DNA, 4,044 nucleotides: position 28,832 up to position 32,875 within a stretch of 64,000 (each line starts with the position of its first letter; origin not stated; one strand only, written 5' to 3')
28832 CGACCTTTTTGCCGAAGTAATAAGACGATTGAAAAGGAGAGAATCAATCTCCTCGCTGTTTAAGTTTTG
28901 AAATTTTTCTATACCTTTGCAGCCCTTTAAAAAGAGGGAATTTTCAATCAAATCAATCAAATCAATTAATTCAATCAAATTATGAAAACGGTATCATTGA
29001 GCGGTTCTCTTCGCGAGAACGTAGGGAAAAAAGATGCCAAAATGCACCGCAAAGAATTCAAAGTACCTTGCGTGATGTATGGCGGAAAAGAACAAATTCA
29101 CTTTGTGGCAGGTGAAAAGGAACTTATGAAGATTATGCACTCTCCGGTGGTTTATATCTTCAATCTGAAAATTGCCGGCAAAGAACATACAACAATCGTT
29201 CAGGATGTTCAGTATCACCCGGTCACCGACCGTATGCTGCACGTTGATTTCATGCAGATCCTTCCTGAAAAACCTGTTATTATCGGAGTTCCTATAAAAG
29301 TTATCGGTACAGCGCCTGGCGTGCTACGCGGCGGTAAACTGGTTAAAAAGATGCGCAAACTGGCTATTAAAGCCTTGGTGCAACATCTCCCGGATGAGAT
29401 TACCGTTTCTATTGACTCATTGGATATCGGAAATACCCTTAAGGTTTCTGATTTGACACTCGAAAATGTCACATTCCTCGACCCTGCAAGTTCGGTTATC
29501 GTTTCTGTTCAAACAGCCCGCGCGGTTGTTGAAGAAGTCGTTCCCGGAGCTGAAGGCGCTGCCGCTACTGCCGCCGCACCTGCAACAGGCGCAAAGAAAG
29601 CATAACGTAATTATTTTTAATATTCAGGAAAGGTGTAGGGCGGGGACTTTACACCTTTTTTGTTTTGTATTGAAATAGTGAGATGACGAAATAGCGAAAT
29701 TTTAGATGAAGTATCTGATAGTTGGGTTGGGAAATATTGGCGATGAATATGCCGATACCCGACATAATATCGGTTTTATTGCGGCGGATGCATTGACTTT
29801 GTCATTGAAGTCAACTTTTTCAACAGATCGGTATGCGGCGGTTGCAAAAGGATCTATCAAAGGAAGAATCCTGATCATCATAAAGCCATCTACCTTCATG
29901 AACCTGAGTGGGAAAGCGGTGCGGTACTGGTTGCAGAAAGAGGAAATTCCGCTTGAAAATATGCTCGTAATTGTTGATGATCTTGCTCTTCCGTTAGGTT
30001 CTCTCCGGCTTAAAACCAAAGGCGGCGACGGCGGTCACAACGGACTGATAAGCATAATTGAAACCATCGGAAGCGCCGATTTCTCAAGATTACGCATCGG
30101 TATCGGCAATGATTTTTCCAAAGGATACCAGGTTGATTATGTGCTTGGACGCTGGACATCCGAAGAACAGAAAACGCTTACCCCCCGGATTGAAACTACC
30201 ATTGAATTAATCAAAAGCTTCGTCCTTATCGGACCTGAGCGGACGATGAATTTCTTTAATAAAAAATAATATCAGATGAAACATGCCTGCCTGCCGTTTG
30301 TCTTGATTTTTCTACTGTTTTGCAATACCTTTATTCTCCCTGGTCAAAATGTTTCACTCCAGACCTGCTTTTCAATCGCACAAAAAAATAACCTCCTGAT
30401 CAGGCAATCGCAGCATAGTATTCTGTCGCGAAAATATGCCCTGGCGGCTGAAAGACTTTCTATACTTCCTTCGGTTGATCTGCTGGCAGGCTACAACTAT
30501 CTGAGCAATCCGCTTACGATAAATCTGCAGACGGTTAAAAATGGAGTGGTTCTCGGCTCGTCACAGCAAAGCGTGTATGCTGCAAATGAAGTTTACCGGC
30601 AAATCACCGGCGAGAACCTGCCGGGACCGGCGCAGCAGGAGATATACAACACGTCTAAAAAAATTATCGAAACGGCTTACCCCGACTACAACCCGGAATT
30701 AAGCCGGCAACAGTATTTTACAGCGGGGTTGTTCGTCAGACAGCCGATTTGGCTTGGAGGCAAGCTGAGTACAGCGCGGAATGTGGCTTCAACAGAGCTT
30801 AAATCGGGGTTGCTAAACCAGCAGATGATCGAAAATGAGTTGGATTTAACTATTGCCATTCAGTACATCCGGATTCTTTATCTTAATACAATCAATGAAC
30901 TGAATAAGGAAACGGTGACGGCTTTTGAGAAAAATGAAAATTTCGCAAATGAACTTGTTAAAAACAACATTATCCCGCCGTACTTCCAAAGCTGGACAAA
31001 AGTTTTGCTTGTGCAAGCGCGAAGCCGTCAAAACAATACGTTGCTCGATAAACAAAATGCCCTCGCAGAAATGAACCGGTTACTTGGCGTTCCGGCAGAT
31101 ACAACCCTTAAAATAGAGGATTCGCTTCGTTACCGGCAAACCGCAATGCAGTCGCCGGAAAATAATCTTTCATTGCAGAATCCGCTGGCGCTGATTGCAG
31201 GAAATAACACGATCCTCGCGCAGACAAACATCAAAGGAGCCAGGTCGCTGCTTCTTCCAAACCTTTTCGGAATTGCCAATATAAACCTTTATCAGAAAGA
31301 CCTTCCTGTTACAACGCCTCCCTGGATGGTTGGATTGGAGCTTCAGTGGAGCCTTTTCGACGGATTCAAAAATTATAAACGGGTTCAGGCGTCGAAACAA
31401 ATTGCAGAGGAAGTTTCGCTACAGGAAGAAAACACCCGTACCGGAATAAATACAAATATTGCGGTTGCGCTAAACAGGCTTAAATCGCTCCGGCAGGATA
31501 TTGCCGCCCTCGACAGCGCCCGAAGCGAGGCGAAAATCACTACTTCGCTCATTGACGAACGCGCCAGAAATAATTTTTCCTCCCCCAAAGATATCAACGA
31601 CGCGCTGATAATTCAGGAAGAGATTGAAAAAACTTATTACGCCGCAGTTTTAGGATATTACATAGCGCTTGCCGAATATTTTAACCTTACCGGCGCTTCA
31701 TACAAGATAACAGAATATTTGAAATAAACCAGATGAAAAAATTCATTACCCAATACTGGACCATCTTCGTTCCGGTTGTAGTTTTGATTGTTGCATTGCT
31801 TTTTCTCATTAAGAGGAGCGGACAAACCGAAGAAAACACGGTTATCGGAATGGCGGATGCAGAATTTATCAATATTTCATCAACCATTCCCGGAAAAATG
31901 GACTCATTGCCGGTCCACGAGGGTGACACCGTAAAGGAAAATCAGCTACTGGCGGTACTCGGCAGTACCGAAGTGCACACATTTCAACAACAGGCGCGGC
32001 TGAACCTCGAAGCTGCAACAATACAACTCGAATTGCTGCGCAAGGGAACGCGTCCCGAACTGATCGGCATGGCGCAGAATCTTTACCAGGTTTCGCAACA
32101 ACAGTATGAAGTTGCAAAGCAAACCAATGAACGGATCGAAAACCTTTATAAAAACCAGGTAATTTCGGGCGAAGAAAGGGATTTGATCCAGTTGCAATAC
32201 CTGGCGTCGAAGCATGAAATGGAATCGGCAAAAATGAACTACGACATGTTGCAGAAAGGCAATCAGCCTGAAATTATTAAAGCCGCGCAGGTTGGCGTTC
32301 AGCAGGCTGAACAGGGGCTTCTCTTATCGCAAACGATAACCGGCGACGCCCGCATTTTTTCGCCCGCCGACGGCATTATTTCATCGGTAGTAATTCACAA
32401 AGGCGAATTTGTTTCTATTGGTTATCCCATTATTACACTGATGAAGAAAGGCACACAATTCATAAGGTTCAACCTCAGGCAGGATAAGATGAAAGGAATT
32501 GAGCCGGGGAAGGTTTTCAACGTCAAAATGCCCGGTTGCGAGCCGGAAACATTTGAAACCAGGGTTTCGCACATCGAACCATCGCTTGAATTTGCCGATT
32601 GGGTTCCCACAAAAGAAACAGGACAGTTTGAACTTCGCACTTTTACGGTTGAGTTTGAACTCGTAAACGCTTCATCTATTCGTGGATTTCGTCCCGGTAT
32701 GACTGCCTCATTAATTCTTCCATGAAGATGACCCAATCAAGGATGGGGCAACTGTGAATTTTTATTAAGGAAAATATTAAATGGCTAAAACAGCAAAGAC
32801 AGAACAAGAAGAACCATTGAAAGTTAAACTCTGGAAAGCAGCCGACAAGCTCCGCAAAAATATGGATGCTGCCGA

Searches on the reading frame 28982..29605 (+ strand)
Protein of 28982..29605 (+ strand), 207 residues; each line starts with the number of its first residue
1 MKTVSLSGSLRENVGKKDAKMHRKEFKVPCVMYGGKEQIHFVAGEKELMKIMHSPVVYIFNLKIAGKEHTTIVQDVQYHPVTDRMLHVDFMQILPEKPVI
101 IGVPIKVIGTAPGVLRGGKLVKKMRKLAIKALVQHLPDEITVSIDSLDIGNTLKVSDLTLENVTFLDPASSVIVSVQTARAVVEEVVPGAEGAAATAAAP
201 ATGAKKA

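Call 57: search_protein_families(library=pfam, proteins=[window:28982-29605:+], max_evalue=0.00001)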
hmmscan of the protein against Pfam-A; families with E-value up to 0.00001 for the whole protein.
window:28982-29605:+ (207 aa): 2 families
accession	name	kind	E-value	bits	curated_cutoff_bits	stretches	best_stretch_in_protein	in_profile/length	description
PF01386.24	Ribosomal_L25p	-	3.9e-23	82.2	23.6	1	6-90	1-82/82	Ribosomal L25p family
PF14693.11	Ribosomal_TL5_C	-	1.7e-21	76.8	27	1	99-179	2-83/84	Ribosomal protein TL5, C-terminal domain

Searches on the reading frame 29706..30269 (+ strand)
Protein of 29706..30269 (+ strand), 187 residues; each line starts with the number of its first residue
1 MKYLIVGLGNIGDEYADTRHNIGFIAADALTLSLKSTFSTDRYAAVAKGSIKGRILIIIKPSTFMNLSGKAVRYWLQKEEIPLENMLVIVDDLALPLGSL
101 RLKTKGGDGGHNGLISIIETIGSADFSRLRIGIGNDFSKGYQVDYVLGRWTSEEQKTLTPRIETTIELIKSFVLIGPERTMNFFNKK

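Call 57: search_protein_families(library=pfam, proteins=[window:29706-30269:+], max_evalue=0.00001)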
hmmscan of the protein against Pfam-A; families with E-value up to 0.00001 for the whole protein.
window:29706-30269:+ (187 aa): 1 family
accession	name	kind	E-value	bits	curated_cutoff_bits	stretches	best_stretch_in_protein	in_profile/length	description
PF01195.25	Pept_tRNA_hydro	-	6.5e-60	202.5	27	1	4-185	1-183/183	Peptidyl-tRNA hydrolase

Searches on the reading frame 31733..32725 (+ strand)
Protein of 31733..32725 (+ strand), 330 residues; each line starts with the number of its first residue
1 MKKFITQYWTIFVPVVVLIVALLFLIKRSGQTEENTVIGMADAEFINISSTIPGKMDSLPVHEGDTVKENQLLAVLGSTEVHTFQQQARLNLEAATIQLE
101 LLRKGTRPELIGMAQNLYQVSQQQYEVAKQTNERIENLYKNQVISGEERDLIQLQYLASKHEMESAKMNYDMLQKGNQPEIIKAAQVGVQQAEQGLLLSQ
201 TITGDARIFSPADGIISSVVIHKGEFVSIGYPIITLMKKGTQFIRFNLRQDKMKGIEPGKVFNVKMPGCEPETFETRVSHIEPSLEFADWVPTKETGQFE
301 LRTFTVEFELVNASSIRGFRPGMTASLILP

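Call 57: search_protein_families(library=pfam, proteins=[window:31733-32725:+], max_evalue=0.00001)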
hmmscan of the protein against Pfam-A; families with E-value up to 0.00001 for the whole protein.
window:31733-32725:+ (330 aa): 2 families
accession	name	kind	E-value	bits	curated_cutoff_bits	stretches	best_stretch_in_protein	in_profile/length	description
PF16576.10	HlyD_D23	-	8.5e-13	48.5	30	1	39-286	13-189/214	Barrel-sandwich domain of CusB or HlyD membrane-fusion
PF13533.13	Biotin_lipoyl_2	-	2.2e-06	27.8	29.8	0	46-76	1-31/32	Biotin-lipoyl like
